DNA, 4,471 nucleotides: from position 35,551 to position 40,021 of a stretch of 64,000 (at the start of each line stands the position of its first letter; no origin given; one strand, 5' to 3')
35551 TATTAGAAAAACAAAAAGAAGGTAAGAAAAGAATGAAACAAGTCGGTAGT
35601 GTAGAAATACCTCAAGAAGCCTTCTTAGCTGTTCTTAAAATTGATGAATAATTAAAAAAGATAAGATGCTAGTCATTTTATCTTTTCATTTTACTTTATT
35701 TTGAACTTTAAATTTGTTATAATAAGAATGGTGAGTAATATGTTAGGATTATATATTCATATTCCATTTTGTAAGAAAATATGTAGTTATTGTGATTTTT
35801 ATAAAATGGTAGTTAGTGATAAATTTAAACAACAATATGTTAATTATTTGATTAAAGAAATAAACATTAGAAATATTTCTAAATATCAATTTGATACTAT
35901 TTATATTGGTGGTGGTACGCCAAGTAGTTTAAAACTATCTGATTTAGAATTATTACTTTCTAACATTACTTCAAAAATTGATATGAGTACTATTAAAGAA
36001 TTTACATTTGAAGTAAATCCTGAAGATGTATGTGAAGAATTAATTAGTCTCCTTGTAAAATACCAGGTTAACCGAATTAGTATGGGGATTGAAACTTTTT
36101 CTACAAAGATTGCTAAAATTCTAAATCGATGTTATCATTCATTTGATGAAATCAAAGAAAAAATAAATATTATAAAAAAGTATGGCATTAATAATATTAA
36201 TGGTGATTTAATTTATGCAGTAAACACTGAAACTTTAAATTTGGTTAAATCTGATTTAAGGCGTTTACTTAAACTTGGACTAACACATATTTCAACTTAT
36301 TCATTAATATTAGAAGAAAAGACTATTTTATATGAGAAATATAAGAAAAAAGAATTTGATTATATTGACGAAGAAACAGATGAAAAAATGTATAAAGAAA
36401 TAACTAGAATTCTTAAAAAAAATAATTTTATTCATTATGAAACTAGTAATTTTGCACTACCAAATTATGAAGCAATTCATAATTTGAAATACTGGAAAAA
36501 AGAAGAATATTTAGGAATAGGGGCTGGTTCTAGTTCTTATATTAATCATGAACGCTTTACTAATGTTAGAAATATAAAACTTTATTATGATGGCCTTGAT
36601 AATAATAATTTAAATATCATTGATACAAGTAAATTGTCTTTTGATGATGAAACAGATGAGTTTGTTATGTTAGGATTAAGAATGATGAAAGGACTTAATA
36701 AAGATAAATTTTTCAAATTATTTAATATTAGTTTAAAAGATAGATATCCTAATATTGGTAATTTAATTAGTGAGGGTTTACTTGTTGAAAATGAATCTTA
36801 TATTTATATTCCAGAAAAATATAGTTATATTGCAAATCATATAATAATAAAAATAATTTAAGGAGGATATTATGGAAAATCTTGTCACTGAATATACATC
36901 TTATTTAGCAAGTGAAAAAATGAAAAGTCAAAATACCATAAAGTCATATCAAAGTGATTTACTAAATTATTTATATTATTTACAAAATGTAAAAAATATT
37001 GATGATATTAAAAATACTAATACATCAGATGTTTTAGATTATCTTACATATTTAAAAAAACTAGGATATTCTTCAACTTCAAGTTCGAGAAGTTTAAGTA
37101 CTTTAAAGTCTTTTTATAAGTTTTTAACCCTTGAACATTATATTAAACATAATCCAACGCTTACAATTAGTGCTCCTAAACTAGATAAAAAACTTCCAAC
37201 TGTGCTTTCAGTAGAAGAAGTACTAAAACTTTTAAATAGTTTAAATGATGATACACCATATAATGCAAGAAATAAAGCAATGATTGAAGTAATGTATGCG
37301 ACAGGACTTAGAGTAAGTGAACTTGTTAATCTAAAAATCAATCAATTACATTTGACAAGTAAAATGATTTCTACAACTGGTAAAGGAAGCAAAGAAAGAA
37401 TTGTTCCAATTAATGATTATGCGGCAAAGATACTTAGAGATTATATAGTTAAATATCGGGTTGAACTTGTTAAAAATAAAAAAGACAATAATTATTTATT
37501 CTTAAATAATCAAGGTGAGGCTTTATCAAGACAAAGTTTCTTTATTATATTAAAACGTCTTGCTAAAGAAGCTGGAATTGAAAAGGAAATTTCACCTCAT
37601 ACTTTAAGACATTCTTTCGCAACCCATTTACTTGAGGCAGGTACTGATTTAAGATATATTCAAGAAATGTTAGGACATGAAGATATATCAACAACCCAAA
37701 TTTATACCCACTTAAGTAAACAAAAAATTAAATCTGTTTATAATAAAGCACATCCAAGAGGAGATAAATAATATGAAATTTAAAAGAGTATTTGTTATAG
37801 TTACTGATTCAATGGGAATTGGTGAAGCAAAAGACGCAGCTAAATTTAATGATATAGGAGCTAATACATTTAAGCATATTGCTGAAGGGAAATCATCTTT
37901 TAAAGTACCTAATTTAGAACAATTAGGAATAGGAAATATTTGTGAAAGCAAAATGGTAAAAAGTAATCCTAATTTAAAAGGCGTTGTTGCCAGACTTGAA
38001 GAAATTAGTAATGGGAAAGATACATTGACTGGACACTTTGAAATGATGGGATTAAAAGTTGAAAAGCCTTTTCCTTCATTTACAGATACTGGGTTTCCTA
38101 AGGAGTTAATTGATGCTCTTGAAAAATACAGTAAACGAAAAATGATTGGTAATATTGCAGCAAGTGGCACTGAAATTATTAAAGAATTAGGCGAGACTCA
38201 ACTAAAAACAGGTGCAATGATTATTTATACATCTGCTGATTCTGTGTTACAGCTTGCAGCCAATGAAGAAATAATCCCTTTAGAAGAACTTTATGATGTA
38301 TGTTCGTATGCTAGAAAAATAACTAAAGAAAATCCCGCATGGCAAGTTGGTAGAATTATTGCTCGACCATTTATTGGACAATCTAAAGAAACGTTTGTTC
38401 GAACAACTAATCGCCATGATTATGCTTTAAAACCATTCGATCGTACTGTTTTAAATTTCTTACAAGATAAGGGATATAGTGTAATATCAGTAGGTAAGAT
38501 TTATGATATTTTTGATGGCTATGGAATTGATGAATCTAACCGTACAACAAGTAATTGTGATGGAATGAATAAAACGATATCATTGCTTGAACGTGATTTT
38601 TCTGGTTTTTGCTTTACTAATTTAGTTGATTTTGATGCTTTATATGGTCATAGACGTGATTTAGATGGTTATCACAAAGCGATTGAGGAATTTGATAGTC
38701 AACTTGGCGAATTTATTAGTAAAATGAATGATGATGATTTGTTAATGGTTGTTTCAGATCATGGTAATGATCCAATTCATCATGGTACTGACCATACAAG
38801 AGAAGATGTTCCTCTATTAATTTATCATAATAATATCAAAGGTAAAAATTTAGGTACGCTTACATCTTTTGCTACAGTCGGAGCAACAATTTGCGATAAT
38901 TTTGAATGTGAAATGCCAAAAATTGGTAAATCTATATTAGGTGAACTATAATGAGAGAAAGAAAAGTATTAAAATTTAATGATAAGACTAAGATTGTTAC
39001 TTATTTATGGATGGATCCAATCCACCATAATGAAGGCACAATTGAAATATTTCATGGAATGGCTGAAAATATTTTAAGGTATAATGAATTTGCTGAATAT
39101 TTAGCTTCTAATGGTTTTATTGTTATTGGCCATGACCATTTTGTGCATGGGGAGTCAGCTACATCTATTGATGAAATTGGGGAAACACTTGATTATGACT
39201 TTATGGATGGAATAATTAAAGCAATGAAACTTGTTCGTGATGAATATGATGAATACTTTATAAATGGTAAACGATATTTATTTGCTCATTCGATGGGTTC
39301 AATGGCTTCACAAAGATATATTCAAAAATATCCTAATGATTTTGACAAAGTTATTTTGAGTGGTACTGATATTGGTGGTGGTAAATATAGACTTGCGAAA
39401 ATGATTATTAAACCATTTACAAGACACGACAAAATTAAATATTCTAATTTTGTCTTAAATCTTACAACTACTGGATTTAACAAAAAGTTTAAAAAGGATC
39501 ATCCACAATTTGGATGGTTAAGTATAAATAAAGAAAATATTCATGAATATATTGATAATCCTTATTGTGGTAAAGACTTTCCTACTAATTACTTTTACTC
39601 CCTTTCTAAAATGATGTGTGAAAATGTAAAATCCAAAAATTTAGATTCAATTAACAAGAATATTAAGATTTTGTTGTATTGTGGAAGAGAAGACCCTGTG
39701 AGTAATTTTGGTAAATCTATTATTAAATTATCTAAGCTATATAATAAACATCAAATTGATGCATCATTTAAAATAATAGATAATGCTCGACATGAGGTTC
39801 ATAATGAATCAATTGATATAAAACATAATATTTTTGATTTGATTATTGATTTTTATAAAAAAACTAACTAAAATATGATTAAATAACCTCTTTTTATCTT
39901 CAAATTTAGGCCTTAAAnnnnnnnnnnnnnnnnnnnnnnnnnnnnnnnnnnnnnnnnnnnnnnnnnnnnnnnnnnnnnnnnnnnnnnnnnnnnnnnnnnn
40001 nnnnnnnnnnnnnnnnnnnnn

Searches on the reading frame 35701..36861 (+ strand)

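Call 38: search_protein_families(library=pfam, proteins=[window:35701-36861:+])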
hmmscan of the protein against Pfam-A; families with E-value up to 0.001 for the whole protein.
window:35701-36861:+ (386 aa): 2 families
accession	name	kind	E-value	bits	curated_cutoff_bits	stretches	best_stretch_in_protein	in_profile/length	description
PF04055.27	Radical_SAM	-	5.6e-21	75.9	29.5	1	18-182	1-159/166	Radical SAM superfamily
PF06969.22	HemN_C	-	2.4e-09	37.5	24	1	315-372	4-62/67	HemN C-terminal domain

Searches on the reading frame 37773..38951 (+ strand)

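Call 38: search_protein_families(library=pfam, proteins=[window:37773-38951:+])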
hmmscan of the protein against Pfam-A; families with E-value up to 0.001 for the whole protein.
window:37773-38951:+ (392 aa): 2 families
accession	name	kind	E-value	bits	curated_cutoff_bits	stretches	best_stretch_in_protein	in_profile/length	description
PF01676.23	Metalloenzyme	-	1.7e-45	156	24.3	1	4-380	1-251/252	Metalloenzyme superfamily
PF00884.28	Sulfatase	-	4.4e-05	23.4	25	1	285-374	200-296/301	Sulfatase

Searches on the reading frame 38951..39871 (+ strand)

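Call 38: search_protein_families(library=pfam, proteins=[window:38951-39871:+])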
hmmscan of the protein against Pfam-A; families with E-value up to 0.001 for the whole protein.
window:38951-39871:+ (306 aa): 3 families
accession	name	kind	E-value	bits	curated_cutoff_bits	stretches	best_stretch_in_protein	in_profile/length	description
PF12146.15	Hydrolase_4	-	3.1e-34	118.8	27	1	26-287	2-238/239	Serine aminopeptidase, S33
PF00561.26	Abhydrolase_1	-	2.9e-12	47.2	25.8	1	33-284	5-241/245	alpha/beta hydrolase fold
PF02273.21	Acyl_transf_2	-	0.00019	21.3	20.3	1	22-79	24-82/294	Acyl transferase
